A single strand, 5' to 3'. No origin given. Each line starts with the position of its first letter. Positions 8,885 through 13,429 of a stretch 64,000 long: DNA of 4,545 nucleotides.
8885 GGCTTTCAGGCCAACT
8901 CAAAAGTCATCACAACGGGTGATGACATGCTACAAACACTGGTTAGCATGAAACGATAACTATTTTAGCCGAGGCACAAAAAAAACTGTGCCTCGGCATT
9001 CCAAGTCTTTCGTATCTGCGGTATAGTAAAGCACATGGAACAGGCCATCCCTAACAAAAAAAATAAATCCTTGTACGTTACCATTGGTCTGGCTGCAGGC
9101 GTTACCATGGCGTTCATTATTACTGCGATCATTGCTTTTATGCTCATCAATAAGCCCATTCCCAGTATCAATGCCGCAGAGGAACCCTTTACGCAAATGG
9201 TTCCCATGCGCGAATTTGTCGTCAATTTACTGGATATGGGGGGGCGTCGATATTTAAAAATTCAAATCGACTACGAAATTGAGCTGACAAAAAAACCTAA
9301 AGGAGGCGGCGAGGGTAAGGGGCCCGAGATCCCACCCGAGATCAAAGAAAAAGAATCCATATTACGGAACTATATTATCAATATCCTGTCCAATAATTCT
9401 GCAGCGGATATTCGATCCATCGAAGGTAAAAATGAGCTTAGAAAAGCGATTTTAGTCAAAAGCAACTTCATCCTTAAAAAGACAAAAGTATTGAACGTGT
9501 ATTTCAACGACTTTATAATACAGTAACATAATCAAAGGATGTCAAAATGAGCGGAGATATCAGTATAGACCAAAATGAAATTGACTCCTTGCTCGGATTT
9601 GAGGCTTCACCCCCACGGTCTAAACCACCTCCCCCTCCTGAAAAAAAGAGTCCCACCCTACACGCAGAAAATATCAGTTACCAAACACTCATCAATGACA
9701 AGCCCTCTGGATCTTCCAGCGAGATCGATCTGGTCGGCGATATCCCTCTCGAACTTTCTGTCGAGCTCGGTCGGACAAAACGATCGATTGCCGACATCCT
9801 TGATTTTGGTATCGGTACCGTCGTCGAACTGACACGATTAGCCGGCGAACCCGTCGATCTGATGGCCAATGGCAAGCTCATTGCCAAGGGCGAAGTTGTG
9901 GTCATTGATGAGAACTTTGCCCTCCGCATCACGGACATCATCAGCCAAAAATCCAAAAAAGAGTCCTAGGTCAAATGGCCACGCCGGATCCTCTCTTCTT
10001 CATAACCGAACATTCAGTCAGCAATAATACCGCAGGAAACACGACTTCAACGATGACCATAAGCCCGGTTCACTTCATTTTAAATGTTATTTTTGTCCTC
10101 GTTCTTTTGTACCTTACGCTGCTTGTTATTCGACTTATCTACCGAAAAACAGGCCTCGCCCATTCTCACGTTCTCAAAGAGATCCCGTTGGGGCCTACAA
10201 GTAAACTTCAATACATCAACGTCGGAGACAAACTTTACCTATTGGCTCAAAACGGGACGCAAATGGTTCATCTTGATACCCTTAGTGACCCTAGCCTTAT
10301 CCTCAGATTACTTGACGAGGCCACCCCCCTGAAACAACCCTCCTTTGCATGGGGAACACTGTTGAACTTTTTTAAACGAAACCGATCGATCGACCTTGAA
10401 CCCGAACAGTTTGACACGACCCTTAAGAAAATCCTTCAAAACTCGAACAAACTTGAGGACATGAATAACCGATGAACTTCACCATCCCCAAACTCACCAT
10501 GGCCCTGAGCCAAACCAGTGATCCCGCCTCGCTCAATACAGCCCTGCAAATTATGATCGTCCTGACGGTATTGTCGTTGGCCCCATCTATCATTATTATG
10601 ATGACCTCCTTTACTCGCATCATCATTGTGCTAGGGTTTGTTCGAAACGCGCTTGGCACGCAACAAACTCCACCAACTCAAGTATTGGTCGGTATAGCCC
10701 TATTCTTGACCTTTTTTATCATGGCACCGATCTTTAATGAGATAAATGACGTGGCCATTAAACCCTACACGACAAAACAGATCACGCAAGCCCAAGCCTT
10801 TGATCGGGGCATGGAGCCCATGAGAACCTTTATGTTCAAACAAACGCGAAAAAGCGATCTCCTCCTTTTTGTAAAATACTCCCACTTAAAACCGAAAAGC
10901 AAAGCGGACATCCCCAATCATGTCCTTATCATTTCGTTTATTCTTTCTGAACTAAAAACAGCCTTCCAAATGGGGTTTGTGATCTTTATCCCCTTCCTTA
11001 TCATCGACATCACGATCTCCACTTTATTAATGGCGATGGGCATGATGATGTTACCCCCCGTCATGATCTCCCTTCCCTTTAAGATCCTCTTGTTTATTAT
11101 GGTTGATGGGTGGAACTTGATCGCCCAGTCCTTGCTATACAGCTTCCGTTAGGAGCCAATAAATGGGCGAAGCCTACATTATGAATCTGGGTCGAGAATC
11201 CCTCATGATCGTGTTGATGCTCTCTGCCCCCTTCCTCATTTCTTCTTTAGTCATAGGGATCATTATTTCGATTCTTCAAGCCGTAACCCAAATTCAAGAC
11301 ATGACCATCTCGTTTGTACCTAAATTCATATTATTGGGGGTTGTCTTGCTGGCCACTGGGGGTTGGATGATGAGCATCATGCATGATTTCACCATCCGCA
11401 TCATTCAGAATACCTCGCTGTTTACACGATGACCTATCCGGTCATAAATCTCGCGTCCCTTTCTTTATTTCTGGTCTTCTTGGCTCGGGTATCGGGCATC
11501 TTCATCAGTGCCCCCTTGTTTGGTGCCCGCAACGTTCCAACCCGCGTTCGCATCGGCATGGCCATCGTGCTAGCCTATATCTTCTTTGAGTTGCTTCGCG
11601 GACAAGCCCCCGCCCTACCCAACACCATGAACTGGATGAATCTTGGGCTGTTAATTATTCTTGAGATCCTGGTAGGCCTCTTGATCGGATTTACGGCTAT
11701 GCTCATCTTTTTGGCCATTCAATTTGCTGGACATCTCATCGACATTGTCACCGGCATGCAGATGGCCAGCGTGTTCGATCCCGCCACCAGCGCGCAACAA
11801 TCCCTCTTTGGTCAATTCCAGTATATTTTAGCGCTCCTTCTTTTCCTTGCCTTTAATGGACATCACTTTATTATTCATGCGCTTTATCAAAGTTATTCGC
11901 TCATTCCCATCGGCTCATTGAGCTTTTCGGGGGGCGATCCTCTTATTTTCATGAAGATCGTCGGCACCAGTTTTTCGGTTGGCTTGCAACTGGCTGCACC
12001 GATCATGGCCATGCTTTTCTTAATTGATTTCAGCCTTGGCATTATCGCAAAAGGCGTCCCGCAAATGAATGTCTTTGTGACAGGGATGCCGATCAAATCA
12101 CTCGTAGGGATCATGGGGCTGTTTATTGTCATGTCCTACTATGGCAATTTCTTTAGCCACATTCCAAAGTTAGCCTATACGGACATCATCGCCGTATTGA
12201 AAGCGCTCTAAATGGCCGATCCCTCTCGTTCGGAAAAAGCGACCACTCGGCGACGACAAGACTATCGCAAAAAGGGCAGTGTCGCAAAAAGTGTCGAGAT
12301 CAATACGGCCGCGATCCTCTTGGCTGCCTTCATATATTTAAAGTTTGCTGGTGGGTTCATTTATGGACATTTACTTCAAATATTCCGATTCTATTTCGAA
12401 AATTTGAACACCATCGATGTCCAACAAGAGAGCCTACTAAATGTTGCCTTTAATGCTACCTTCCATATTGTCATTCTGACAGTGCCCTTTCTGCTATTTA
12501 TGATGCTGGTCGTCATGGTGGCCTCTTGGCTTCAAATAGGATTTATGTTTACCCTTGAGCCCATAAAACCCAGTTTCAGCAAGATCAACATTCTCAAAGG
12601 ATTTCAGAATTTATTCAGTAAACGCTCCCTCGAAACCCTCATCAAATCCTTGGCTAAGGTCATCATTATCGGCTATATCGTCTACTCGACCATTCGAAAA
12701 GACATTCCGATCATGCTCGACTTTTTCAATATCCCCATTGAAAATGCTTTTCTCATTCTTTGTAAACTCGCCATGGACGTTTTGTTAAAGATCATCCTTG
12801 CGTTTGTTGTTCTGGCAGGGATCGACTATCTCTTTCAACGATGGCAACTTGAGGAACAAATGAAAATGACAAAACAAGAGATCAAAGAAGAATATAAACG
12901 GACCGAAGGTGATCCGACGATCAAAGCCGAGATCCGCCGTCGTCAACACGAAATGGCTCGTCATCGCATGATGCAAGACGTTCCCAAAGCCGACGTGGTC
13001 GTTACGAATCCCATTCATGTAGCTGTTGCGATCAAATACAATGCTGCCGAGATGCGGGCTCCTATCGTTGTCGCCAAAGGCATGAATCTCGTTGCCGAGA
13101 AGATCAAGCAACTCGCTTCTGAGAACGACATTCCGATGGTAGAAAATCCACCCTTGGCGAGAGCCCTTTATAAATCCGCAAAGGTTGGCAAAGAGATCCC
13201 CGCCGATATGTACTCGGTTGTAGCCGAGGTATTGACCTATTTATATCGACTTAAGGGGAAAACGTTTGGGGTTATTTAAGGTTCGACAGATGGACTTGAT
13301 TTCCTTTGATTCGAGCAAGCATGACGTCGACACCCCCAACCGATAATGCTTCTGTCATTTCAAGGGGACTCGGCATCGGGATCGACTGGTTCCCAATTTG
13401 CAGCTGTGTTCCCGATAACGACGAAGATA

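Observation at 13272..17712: Three-gene operon of unknown proteins (72, 780 and 612 aa) convergent on flhB, occupying the slot where flhA/flhF normally follow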

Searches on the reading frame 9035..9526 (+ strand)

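Call 6: search_protein_families(library=pfam, proteins=[window:9035-9526:+], max_evalue=0.001)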
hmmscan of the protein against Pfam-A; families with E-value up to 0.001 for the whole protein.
window:9035-9526:+ (163 aa): 1 family
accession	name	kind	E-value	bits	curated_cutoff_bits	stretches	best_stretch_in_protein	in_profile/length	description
PF03748.19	FliL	-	3.4e-19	69.7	24.6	1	55-163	1-103/103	Flagellar basal body-associated protein FliL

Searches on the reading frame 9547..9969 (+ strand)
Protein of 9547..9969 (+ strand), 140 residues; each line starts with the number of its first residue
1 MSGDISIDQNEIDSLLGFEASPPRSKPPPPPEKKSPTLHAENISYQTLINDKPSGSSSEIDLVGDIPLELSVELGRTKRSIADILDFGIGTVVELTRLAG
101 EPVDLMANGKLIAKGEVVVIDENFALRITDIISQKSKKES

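Call 6: search_protein_families(library=pfam, proteins=[window:9547-9969:+], max_evalue=0.001)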
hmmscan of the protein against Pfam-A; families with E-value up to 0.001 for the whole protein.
window:9547-9969:+ (140 aa): 1 family
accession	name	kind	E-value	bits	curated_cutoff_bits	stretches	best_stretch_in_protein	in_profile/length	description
PF01052.25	FliMN_C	-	1.3e-24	86.3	23.8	1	62-132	2-72/73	Type III flagellar switch regulator (C-ring) FliN C-term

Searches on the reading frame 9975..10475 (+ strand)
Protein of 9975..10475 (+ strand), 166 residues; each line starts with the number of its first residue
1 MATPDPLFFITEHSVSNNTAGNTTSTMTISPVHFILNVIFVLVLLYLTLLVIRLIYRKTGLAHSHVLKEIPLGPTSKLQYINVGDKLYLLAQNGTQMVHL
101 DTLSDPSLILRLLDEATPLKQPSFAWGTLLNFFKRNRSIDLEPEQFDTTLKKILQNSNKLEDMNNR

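Call 6: search_protein_families(library=pfam, proteins=[window:9975-10475:+], max_evalue=0.001)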
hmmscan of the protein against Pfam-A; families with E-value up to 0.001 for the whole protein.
window:9975-10475:+ (166 aa): 1 family
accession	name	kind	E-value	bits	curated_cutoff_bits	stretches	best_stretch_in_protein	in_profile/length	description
PF04347.18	FliO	-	1.4e-06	28.7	22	1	63-152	21-88/91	Flagellar biosynthesis protein, FliO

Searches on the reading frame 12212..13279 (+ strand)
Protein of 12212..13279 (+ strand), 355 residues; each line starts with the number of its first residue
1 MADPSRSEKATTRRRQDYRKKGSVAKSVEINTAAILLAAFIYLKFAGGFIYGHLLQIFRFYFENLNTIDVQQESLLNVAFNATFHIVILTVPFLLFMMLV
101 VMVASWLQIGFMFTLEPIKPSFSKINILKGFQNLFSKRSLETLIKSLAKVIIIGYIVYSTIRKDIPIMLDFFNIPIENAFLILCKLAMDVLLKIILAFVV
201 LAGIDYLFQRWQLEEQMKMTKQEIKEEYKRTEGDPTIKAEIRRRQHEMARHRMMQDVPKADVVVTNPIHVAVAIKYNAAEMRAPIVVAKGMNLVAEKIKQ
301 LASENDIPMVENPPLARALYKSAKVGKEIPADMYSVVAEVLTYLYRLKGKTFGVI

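Call 3: search_protein_families(library=pfam, proteins=[window:12212-13279:+], max_evalue=1)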
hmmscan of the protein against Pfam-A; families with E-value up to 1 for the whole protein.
window:12212-13279:+ (355 aa): 3 families
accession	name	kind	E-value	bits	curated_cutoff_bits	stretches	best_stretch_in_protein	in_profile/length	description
PF01312.24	Bac_export_2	-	3.3e-127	424.8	24.4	1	5-343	2-334/335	FlhB HrpN YscU SpaS Family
PF25487.1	ETR1_N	-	0.031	15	27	1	159-220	5-68/97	Ethylene receptor 1-like, N-terminal domain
PF02639.20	DUF188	-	0.08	13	24.3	0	231-272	23-64/130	Uncharacterized BCR, YaiI/YqxD family COG1671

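Call 4: search_protein_families(library=ncbifam, proteins=[window:12212-13279:+], max_evalue=1)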
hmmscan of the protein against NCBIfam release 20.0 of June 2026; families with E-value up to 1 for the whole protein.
window:12212-13279:+ (355 aa): 11 families
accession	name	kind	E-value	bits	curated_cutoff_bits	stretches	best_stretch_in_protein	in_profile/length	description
TIGR00328.1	flhB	equivalog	6.4e-120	400.5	349.25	1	5-350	2-347/348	flagellar biosynthesis protein FlhB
NF009411.0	PRK12772.1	equivalog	4.2e-109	365.7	739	1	1-350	260-609/610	fused FliR family export protein/FlhB family type III secretion system protein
TIGR01404.2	FlhB_rel_III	equivalog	7e-95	318.3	358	1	7-346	3-340/341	type III secretion system export apparatus subunit SctU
NF009364.0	PRK12721.1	equivalog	1.2e-70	238.5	381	1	6-344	4-340/352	EscU/YscU/HrcU family type III secretion system export apparatus switch protein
NF009117.0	PRK12468.1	equivalog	1.6e-66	224.6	712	1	3-348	6-351/386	flagellar biosynthesis protein FlhB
NF004950.0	PRK06298.1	equivalog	6.2e-64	216.3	434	1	6-350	4-347/360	type III secretion system protein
NF009412.0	PRK12773.1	equivalog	3.5e-59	200.6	886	1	3-345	300-643/649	flagellar biosynthesis protein FlhB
NF006017.0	PRK08156.1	equivalog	1.9e-48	165.5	394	1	6-345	4-336/367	EscU/YscU/HrcU family type III secretion system export apparatus switch protein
TIGR00789.1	flhB_rel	hypoth_equivalog_domain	5.3e-20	71.4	117.35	1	268-349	2-82/84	FlhB-like flagellar biosynthesis protein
NF001095.0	PRK00124.1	equivalog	0.0059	16.4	139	0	280-323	41-85/150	YaiI/YqxD family protein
NF040879.1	SAR1012_fam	equivalog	0.28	10.9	40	1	143-157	3-17/36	SAR1012 family small protein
